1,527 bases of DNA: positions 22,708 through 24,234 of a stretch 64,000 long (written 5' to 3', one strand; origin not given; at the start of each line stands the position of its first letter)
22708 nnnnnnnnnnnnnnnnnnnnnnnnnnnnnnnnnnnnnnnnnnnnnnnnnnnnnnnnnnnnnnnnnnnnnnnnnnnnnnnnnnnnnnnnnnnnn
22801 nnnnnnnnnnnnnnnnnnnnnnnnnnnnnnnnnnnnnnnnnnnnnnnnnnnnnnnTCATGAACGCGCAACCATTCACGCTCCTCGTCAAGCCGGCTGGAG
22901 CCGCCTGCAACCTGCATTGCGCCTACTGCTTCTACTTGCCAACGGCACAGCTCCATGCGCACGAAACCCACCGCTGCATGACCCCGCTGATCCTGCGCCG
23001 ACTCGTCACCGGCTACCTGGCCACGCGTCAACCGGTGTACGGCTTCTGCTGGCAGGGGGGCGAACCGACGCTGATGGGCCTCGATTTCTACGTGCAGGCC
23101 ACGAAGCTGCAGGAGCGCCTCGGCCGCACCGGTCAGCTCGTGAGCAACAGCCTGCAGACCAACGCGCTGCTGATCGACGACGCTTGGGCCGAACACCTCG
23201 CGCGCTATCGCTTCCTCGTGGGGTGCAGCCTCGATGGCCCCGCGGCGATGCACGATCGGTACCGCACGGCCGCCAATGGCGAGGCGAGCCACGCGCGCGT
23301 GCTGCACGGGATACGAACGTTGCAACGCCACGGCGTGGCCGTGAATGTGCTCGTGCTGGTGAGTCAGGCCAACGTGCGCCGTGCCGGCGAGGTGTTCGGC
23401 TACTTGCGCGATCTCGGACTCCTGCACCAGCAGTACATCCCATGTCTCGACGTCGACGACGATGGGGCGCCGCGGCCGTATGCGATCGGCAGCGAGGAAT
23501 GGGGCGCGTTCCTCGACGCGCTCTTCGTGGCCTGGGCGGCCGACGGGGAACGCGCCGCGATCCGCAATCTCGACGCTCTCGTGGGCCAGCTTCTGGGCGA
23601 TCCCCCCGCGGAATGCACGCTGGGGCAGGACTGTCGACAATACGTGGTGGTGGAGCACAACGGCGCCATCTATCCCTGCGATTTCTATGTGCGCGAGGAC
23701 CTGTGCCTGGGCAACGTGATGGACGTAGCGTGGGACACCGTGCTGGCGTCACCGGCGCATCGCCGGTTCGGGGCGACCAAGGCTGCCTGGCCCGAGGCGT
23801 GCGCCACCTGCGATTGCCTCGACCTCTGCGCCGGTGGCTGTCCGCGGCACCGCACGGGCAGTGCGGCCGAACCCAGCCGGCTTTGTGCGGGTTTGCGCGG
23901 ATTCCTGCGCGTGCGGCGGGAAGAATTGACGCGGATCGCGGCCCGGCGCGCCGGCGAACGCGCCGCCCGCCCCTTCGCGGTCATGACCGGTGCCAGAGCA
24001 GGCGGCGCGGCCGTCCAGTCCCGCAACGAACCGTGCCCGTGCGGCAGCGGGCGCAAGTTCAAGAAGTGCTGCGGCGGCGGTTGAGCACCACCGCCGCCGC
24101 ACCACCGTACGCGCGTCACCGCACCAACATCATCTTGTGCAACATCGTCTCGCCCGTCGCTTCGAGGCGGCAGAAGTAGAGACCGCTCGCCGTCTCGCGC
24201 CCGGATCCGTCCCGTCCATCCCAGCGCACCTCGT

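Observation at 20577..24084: One sulfatase flanked by both maturation systems (aerobic FGE and anaerobic radical-SAM anSME); the anSME carries a SEC-C tail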

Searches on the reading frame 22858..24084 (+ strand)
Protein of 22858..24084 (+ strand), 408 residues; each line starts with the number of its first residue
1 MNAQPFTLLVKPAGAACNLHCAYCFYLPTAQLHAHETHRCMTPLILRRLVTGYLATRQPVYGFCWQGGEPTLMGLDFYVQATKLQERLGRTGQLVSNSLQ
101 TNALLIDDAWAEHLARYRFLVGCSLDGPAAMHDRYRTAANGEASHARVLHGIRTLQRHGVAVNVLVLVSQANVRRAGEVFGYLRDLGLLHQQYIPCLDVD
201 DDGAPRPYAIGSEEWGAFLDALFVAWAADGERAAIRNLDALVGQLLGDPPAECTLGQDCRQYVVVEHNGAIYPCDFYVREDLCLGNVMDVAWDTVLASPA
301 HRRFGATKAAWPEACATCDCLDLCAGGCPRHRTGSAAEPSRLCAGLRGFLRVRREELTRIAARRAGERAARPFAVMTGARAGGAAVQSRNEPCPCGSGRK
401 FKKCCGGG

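Call 4: search_protein_families(library=pfam, proteins=[window:22858-24084:+], max_evalue=0.1)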
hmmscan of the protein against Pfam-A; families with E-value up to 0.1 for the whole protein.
window:22858-24084:+ (408 aa): 4 families
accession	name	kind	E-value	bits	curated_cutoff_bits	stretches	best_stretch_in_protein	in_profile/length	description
PF04055.27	Radical_SAM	-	8.9e-13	49.2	29.5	1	16-167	6-150/166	Radical SAM superfamily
PF13186.11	SPASM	-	1.4e-09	38.5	21.5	1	260-319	5-67/67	Iron-sulfur cluster-binding domain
PF02810.21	SEC-C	-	1.4e-09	38.1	20.4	1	389-406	1-18/19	SEC-C motif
PF12345.13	DUF3641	-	0.017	15.6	24.9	1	259-286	69-96/134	Protein of unknown function (DUF3641)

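Call 5: search_protein_families(library=ncbifam, proteins=[window:22858-24084:+], max_evalue=0.01)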
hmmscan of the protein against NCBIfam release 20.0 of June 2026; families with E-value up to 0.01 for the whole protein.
window:22858-24084:+ (408 aa): 66 families (the best 25 are shown)
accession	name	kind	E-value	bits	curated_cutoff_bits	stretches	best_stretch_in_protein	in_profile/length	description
TIGR03942.1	sulfatase_rSAM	equivalog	3e-103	345.7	349.45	1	8-361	2-361/363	anaerobic sulfatase maturase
NF010321.0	PRK13758.1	equivalog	4.3e-68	230.1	441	1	4-360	2-365/370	anaerobic sulfatase-maturase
NF010308.0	PRK13745.1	equivalog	5.7e-64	216.5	484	1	3-345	10-373/412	anaerobic sulfatase-maturation protein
NF041298.1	rSAM_mat_DynA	equivalog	9.1e-48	163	450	1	6-330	1-323/356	dynobactin maturation radical SAM/SPASM protein DynA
NF041300.1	rSAM_mat_DarW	exception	2.4e-45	155.1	650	1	8-359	43-400/415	radical SAM/SPASM peptide maturase DarW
TIGR04261.1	rSAM_GlyRichRpt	subfamily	3.4e-39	134.9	310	1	14-329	4-328/363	cyclophane-forming radical SAM/SPASM peptide maturase GrrM/OscB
NF038005.1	rSAM_mat_DarE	equivalog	1.1e-38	133.2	650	1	9-333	76-405/432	darobactin maturation radical SAM/SPASM protein DarE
NF041707.1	rSAM_YhhB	equivalog_domain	1e-35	123.4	445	1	7-357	3-365/369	cyclophane-forming radical SAM/SPASM peptide maturase YhhB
TIGR04083.1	rSAM_pep_methan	hypoth_equivalog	1.3e-34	119.7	300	1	16-330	9-312/376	TIGR04083 family peptide-modifying radical SAM enzyme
NF041718.1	rSAM_phane_AMC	equivalog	1.4e-34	119.7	425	1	4-329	4-328/362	cyclophane-forming radical SAM peptide maturase AmcB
TIGR04269.1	SAM_SPASM_FxsB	subfamily_domain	2.2e-31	109.2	370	1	15-350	10-358/363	FxsB family cyclophane-forming radical SAM/SPASM peptide maturase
NF047865.1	rSAM_PapB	equivalog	4.7e-28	98.4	340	1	15-331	11-319/330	PapB family radical SAM/SPASM ranthipeptide maturase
TIGR04496.1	rSAM_XyeB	equivalog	1.8e-20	73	450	1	16-350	13-362/385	cyclophane-forming radical SAM/SPASM peptide maturase XyeB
TIGR03906.1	quino_hemo_SAM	equivalog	3.4e-20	72.1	453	1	5-330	92-416/467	quinohemoprotein amine dehydrogenase maturation protein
TIGR03978.1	rSAM_paired_1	equivalog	3e-19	69.1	370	1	15-187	91-261/466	His-Xaa-Ser system radical SAM maturase HxsB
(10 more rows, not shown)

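Call 7: search_solved_structures(query=window:22858-24084:+, show_alignments=2, max_evalue=0.001)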
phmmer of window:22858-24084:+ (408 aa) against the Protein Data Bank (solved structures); distinct sequences matched with E-value up to 0.001: 8.
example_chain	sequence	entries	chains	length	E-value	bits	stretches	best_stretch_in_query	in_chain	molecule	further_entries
4k37_A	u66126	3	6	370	2.6e-58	201.3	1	5-352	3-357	Anaerobic sulfatase-maturating enzyme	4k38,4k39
4k36_A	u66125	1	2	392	2.6e-58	201.3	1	5-357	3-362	Anaerobic sulfatase-maturating enzyme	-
9gm3_A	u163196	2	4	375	1.4e-13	53.9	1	8-336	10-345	ChlB radical SAM domain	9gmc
9l6b_C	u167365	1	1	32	1.3e-06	31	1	387-406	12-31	UPF0225 protein YchJ -C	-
5wgg_A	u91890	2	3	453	4.4e-05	25.9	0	260-330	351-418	Radical SAM domain protein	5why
1ozb_I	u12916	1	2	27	0.00029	23.2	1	388-407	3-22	Preprotein translocase secA subunit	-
1sx0_A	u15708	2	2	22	0.0003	23.2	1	388-406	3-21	SecA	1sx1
1tm6_A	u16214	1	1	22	0.00073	21.9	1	389-406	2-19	Preprotein translocase secA subunit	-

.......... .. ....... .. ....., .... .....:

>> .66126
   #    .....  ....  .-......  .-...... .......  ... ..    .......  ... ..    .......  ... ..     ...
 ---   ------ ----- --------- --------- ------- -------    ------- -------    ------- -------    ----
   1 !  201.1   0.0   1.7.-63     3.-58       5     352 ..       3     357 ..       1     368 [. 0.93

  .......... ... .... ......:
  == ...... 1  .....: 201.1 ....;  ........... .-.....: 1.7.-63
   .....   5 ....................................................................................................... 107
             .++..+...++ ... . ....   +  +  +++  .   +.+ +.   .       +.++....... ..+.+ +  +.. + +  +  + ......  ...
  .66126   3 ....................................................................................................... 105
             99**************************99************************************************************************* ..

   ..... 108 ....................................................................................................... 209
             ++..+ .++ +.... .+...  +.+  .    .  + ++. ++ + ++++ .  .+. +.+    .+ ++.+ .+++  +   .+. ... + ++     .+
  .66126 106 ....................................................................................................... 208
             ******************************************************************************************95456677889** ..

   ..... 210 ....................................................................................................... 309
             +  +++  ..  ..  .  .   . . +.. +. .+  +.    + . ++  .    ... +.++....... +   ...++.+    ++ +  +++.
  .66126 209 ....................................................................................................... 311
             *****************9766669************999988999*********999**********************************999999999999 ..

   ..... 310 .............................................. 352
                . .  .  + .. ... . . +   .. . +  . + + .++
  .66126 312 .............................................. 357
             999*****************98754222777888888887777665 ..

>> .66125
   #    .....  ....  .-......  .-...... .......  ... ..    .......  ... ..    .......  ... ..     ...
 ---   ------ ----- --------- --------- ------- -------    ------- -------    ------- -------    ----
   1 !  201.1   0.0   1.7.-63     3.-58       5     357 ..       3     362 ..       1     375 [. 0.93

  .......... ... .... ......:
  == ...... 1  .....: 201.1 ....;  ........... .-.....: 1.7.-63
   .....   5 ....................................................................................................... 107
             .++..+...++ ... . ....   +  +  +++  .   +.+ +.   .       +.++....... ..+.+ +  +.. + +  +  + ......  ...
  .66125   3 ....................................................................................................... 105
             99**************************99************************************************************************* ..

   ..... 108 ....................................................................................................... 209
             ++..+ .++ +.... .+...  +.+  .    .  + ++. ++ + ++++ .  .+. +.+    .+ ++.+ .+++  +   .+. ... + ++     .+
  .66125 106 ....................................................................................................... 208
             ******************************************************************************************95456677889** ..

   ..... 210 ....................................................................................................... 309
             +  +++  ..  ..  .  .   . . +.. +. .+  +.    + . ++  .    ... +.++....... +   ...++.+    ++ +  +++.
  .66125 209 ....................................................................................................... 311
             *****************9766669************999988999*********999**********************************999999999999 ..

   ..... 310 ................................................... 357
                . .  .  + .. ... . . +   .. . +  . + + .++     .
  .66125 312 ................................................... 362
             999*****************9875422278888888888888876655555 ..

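Call 8: find_homologous_proteins(query=window:22858-24084:+, max_evalue=1e-20)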
Query window:22858-24084:+ (408 aa): 2980 proteins with E <= 1e-20 among 8000 candidates; the best 120 are listed.
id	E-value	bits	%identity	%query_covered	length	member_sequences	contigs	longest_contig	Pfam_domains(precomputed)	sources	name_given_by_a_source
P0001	1.9e-282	955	100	100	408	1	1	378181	PF13186.12,PF04055.28,PF02810.22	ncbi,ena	-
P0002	1.8e-142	493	54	99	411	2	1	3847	PF13186.12,PF04055.28,PF02810.22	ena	-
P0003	1.7e-137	477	53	99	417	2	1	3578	PF13186.12,PF04055.28,PF02810.22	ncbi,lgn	-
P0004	3.5e-137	476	55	99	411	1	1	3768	PF13186.12,PF04055.28,PF02810.22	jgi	jgi:uncharacterized protein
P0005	2.3e-136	473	52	99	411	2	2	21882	PF13186.12,PF04055.28,PF02810.22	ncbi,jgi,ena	jgi:uncharacterized protein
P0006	4.3e-136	472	52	99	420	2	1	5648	PF13186.12,PF04055.28,PF02810.22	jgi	jgi:uncharacterized protein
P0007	6.8e-136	472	52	99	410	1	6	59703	PF13186.12,PF04055.28,PF02810.22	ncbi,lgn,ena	-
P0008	1.6e-135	471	54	99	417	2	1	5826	PF13186.12,PF04055.28,PF02810.22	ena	-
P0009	5.9e-135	469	51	99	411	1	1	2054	PF13186.12,PF04055.28,PF02810.22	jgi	jgi:uncharacterized protein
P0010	8.4e-135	468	52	99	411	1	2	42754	PF13186.12,PF04055.28,PF02810.22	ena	-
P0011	1.6e-134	467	53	99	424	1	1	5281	PF13186.12,PF04055.28,PF02810.22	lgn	-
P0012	3.0e-134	466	50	97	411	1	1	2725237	PF13186.12,PF04055.28,PF02810.22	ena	-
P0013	5.6e-134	465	51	99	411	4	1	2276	PF13186.12,PF04055.28,PF02810.22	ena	-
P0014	8.5e-134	465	51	99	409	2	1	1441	PF13186.12,PF04055.28,PF02810.22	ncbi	-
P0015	1.3e-133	464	51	99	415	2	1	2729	PF13186.12,PF04055.28,PF02810.22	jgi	jgi:uncharacterized protein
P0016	4.2e-133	463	53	99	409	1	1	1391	PF13186.12,PF04055.28,PF02810.22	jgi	jgi:uncharacterized protein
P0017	6.5e-133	462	49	99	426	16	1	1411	PF13186.12,PF04055.28,PF02810.22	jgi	jgi:uncharacterized protein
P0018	2.3e-132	460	50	99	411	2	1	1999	PF13186.12,PF04055.28,PF02810.22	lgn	-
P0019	5.5e-132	459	51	99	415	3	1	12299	PF13186.12,PF04055.28,PF02810.22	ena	-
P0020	9.8e-132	458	50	99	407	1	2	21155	PF13186.12,PF04055.28,PF02810.22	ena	-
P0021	1.5e-131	457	54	99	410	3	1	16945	PF13186.12,PF04055.28,PF02810.22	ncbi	-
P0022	2.0e-131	457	51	99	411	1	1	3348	PF13186.12,PF04055.28,PF02810.22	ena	-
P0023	2.2e-131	457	50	99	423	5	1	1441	PF13186.12,PF04055.28,PF02810.22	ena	-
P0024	2.5e-131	457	52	99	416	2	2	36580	PF13186.12,PF04055.28,PF02810.22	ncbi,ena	-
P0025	2.8e-131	457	50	99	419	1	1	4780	PF13186.12,PF04055.28,PF02810.22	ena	-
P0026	5.1e-131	456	51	99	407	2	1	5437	PF13186.12,PF04055.28,PF02810.22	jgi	jgi:uncharacterized protein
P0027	6.3e-131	455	51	99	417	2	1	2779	PF13186.12,PF04055.28,PF02810.22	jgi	jgi:uncharacterized protein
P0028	8.7e-131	455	50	99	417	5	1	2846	PF13186.12,PF04055.28,PF02810.22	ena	-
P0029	9.5e-131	455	51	99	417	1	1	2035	PF13186.12,PF04055.28,PF02810.22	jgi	jgi:uncharacterized protein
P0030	1.2e-130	454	50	99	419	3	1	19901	PF13186.12,PF04055.28,PF02810.22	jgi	jgi:uncharacterized protein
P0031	1.3e-130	454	51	99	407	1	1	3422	PF13186.12,PF04055.28,PF02810.22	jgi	-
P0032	1.5e-130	454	53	99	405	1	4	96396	PF13186.12,PF04055.28,PF02810.22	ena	-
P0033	1.5e-130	454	49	99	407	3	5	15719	PF13186.12,PF04055.28,PF02810.22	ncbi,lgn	-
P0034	1.5e-130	454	50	97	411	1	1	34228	PF13186.12,PF04055.28,PF02810.22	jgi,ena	-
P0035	3.4e-130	453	50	99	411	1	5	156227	PF13186.12,PF04055.28,PF02810.22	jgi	-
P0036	3.7e-130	453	49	99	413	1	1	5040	PF13186.12,PF04055.28,PF02810.22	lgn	-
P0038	1.0e-129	451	50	99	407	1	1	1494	PF13186.12,PF04055.28,PF02810.22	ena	-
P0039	1.5e-129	451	49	99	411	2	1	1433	PF13186.12,PF04055.28,PF02810.22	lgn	-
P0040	1.5e-129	451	48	99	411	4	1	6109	PF13186.12,PF04055.28,PF02810.22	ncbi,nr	ncbi:MAG: anaerobic sulfatase maturase [bacterium]|nr:anaerobic sulfatase maturase [bacterium]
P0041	2.2e-129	450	51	99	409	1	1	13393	PF13186.12,PF04055.28,PF02810.22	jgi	-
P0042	2.5e-129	450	50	99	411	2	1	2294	PF13186.12,PF04055.28,PF02810.22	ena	-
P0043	4.0e-129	449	50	99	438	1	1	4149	PF13186.12,PF04055.28,PF02810.22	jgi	jgi:uncharacterized protein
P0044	4.2e-129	449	49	99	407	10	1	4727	PF13186.12,PF04055.28,PF02810.22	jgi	-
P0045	4.3e-129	449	51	98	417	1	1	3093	PF13186.12,PF04055.28,PF02810.22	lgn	-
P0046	5.6e-129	449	50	99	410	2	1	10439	PF13186.12,PF04055.28,PF02810.22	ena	-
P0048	1.1e-128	448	52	99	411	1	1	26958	PF13186.12,PF04055.28,PF02810.22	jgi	-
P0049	1.1e-128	448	50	99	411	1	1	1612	PF13186.12,PF04055.28,PF02810.22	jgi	-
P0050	1.1e-128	448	51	99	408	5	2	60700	PF13186.12,PF04055.28,PF02810.22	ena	-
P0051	1.2e-128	448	51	99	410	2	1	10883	PF13186.12,PF04055.28,PF02810.22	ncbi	-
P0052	1.3e-128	448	52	99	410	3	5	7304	PF13186.12,PF04055.28,PF02810.22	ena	-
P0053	2.8e-128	447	49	99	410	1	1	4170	PF13186.12,PF04055.28,PF02810.22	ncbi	ncbi:MAG: anaerobic sulfatase maturase [Desulfobacterales bacterium]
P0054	3.6e-128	446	51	99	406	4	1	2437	PF13186.12,PF04055.28,PF02810.22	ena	-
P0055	4.5e-128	446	50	99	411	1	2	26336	PF13186.12,PF04055.28,PF02810.22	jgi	-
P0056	5.1e-128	446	49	99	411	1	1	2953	PF13186.12,PF04055.28,PF02810.22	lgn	-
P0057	6.5e-128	445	51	99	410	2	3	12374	PF13186.12,PF04055.28,PF02810.22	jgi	-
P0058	7.4e-128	445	50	98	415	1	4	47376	PF13186.12,PF04055.28,PF02810.22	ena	-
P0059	9.3e-128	445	48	99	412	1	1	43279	PF13186.12,PF04055.28,PF02810.22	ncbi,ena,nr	ncbi:MAG: anaerobic sulfatase maturase [Kiritimatiellae bacterium]|nr:anaerobic sulfatase maturase [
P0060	1.1e-127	445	49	98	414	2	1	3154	PF13186.12,PF04055.28,PF02810.22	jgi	jgi:uncharacterized protein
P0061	1.2e-127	445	53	99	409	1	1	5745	PF13186.12,PF04055.28,PF02810.22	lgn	-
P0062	1.4e-127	444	48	99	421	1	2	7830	PF13186.12,PF04055.28,PF02810.22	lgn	-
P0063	1.4e-127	444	48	99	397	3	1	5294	PF13186.12,PF04055.28,PF02810.22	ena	-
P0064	1.5e-127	444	49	99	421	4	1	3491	PF13186.12,PF04055.28,PF02810.22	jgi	-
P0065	2.8e-127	443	48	99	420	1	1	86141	PF13186.12,PF04055.28,PF02810.22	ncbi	-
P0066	2.9e-127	443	49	99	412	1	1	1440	PF13186.12,PF04055.28,PF02810.22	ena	-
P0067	3.1e-127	443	52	99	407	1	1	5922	PF13186.12,PF04055.28,PF02810.22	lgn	-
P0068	3.6e-127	443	50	99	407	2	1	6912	PF13186.12,PF04055.28,PF02810.22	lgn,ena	-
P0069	3.8e-127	443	48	99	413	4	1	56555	PF13186.12,PF04055.28,PF02810.22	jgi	-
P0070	4.7e-127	443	50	99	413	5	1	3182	PF13186.12,PF04055.28,PF02810.22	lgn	-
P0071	5.4e-127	442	49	99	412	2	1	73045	PF13186.12,PF04055.28,PF02810.22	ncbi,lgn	-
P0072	6.9e-127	442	52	99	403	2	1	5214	PF13186.12,PF04055.28,PF02810.22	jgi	-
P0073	7.1e-127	442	49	99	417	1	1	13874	PF13186.12,PF04055.28,PF02810.22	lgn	-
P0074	7.7e-127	442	50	99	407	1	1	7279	PF13186.12,PF04055.28,PF02810.22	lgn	-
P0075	8.8e-127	442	51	99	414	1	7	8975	PF13186.12,PF04055.28,PF02810.22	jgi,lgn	jgi:uncharacterized protein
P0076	1.1e-126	441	49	99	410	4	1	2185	PF13186.12,PF04055.28,PF02810.22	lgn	-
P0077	1.3e-126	441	49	99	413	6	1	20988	PF13186.12,PF04055.28,PF02810.22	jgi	jgi:uncharacterized protein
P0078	1.6e-126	441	48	99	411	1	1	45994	PF13186.12,PF04055.28,PF02810.22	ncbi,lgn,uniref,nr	ncbi:anaerobic sulfatase maturase [candidate division KSB3 bacterium]|uniref:Anaerobic sulfatase mat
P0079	1.6e-126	441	51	99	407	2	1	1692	PF13186.12,PF04055.28,PF02810.22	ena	-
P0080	1.9e-126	441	50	99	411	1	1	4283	PF13186.12,PF04055.28,PF02810.22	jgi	-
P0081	2.1e-126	441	49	99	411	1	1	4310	PF13186.12,PF04055.28,PF02810.22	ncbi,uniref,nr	ncbi:anaerobic sulfatase maturase [candidate division KSB3 bacterium]|uniref:Anaerobic sulfatase mat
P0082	3.2e-126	440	51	99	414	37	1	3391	PF13186.12,PF04055.28,PF02810.22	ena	-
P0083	3.4e-126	440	49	99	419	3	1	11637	PF13186.12,PF04055.28,PF02810.22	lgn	-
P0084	3.7e-126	440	49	99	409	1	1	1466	PF13186.12,PF04055.28,PF02810.22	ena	-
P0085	5.0e-126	439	52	99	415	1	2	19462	PF13186.12,PF04055.28,PF02810.22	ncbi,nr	ncbi:MAG: anaerobic sulfatase maturase [Kiritimatiellia bacterium]|nr:anaerobic sulfatase maturase [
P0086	5.7e-126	439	51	99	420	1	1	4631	PF13186.12,PF04055.28,PF02810.22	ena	-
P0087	6.9e-126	439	50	99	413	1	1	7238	PF13186.12,PF04055.28,PF02810.22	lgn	-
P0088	8.7e-126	438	48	98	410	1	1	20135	PF13186.12,PF04055.28,PF02810.22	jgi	-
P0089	1.1e-125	438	52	99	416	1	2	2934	PF13186.12,PF04055.28,PF02810.22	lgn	-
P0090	1.2e-125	438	51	99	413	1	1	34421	PF13186.12,PF04055.28,PF02810.22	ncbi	ncbi:MAG: anaerobic sulfatase maturase [bacterium]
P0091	1.3e-125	438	49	99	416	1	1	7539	PF13186.12,PF04055.28,PF02810.22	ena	-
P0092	1.5e-125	438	48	99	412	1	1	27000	PF13186.12,PF04055.28,PF02810.22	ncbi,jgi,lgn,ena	-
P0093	1.9e-125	437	51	99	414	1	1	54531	PF13186.12,PF04055.28,PF02810.22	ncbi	-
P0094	2.0e-125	437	50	99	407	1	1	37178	PF13186.12,PF04055.28,PF02810.22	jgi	jgi:uncharacterized protein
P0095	2.3e-125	437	48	99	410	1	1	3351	PF13186.12,PF04055.28,PF02810.22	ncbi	-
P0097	2.4e-125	437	49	99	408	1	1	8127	PF13186.12,PF04055.28,PF02810.22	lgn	-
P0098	2.6e-125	437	48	99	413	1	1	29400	PF13186.12,PF04055.28,PF02810.22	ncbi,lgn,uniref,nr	ncbi:anaerobic sulfatase maturase [candidate division KSB3 bacterium]|uniref:Anaerobic sulfatase mat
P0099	3.9e-125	436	48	99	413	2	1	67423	PF13186.12,PF04055.28,PF02810.22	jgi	-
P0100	4.7e-125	436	49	99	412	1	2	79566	PF13186.12,PF04055.28,PF02810.22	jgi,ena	-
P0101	4.9e-125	436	49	99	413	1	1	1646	PF13186.12,PF04055.28,PF02810.22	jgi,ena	-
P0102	5.7e-125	436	46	97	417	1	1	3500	PF13186.12,PF04055.28,PF02810.22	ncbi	-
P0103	6.4e-125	436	48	99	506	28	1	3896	PF13186.12,PF04055.28,PF02810.22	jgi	-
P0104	7.1e-125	435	49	99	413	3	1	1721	PF13186.12,PF04055.28,PF02810.22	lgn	-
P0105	7.8e-125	435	47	99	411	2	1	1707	PF13186.12,PF04055.28,PF02810.22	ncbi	-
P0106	9.0e-125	435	47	99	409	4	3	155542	PF13186.12,PF04055.28,PF02810.22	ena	-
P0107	1.0e-124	435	48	99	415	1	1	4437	PF13186.12,PF04055.28,PF02810.22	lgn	-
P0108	1.0e-124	435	51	99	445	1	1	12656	PF13186.12,PF04055.28,PF02810.22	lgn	-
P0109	1.2e-124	435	50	98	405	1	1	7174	PF13186.12,PF04055.28,PF02810.22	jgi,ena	-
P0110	1.4e-124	434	48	99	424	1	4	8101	PF13186.12,PF04055.28,PF02810.22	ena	-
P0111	1.8e-124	434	47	99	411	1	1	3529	PF13186.12,PF04055.28,PF02810.22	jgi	jgi:uncharacterized protein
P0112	1.9e-124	434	49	98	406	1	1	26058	PF13186.12,PF04055.28,PF02810.22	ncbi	-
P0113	2.3e-124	434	49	98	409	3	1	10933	PF13186.12,PF04055.28,PF02810.22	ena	-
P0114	3.2e-124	433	49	99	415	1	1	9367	PF13186.12,PF04055.28,PF02810.22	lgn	-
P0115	3.7e-124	433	47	99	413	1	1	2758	PF13186.12,PF04055.28,PF02810.22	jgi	-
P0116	4.1e-124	433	49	99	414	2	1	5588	PF13186.12,PF04055.28,PF02810.22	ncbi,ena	-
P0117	4.2e-124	433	50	99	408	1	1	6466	PF13186.12,PF04055.28,PF02810.22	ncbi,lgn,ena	-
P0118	4.5e-124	433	46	97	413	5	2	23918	PF13186.12,PF04055.28,PF02810.22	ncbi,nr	ncbi:MAG: anaerobic sulfatase maturase [Kiritimatiellia bacterium]|nr:anaerobic sulfatase maturase [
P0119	4.8e-124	433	49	99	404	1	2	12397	PF13186.12,PF04055.28,PF02810.22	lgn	-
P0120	4.9e-124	433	47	100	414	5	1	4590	PF13186.12,PF04055.28,PF02810.22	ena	-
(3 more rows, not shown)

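Call 10: list_cluster_members(proteins=[window:22858-24084:+, window:21461-22855:+, window:20577-21464:+])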
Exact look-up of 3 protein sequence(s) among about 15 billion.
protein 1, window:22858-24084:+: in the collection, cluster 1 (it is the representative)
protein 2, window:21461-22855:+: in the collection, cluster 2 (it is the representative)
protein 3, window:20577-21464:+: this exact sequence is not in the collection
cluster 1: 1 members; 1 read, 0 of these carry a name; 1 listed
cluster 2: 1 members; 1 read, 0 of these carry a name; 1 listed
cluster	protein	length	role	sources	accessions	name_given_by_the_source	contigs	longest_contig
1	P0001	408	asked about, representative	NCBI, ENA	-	-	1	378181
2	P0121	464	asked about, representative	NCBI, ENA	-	-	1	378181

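Call 14: find_encoding_contigs(protein=P0001, flank=10000, max_places=2)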
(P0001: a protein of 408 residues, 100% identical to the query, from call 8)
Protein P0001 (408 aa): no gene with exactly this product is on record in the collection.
